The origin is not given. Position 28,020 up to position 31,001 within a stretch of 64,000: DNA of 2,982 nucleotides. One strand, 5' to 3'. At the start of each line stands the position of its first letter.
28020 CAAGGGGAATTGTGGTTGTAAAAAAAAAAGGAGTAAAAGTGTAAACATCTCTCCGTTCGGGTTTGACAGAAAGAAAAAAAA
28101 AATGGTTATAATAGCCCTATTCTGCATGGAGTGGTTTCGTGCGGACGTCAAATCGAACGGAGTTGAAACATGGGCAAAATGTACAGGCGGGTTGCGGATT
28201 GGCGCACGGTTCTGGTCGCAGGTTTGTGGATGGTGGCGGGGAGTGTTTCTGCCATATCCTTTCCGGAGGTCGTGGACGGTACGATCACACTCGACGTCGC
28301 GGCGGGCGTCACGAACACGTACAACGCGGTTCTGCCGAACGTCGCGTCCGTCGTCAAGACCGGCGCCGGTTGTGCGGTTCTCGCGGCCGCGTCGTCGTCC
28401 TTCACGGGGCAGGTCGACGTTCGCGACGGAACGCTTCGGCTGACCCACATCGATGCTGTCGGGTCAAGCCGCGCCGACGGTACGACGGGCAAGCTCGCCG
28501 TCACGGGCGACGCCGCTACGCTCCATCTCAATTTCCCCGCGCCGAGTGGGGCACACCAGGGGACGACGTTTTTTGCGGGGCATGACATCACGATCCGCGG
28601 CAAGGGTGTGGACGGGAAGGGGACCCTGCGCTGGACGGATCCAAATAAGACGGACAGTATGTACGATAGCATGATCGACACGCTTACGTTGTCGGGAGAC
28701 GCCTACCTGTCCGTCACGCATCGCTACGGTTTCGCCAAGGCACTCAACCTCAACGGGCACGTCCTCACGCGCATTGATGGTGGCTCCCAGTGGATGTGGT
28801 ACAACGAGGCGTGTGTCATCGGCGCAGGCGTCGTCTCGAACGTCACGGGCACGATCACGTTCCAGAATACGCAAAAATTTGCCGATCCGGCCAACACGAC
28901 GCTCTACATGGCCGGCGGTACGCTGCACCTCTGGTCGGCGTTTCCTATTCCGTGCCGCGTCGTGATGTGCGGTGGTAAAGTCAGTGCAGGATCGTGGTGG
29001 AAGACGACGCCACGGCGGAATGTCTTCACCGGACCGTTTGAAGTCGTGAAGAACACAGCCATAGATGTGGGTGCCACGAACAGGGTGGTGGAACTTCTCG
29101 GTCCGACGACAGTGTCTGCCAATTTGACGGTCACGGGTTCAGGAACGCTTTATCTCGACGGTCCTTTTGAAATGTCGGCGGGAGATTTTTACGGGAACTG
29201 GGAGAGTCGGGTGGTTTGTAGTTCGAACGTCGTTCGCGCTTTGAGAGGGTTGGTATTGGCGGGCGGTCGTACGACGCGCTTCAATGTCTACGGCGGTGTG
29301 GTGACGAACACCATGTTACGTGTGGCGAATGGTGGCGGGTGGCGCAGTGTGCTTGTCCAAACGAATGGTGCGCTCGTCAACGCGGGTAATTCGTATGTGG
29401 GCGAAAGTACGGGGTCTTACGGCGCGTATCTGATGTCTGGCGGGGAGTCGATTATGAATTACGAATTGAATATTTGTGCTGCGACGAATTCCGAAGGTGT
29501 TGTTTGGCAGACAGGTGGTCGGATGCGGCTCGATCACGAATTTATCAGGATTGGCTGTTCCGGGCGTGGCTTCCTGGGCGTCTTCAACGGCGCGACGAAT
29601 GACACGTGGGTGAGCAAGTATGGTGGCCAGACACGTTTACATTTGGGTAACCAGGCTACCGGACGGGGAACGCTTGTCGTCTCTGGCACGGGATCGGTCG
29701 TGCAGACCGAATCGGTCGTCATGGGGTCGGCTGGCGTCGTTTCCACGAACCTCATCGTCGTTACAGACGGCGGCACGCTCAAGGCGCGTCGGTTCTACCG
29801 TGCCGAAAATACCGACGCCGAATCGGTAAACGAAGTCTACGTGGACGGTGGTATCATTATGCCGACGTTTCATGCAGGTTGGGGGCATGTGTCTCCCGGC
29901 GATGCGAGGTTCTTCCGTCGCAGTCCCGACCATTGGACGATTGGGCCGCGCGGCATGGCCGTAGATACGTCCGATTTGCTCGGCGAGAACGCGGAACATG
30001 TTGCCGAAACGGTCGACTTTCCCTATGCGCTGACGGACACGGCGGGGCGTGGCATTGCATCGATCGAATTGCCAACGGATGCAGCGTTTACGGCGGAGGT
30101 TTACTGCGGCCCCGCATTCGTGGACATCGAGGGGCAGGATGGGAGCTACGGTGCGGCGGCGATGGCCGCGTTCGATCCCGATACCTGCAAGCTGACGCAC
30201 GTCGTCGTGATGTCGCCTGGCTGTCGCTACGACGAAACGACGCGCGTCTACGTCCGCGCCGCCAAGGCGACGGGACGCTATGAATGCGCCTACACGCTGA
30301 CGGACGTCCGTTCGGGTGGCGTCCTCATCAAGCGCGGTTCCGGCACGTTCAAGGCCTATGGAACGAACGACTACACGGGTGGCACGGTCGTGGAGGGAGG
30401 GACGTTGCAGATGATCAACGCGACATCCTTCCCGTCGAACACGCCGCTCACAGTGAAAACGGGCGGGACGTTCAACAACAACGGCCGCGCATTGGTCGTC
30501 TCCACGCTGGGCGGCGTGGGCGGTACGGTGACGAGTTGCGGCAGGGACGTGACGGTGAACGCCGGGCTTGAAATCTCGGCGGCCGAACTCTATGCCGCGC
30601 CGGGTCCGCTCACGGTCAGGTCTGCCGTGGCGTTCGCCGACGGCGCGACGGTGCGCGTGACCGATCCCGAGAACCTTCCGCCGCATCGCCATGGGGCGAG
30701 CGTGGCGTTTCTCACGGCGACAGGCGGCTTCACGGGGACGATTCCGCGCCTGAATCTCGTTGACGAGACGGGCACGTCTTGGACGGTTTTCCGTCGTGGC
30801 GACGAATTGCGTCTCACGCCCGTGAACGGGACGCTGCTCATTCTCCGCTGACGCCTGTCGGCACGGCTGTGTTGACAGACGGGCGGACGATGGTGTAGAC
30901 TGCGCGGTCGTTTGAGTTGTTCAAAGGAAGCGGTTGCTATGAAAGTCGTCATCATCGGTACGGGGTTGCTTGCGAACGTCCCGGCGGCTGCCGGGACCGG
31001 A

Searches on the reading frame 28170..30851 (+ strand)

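Call 21: search_protein_families(library=pfam, proteins=[window:28170-30851:+], max_evalue=0.00001)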
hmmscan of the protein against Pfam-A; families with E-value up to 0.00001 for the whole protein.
window:28170-30851:+ (893 aa): 1 family
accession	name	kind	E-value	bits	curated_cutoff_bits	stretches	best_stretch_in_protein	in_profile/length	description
PF12951.13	PATR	-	1.9e-11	44.2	27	1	719-747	1-29/30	Passenger-associated-transport-repeat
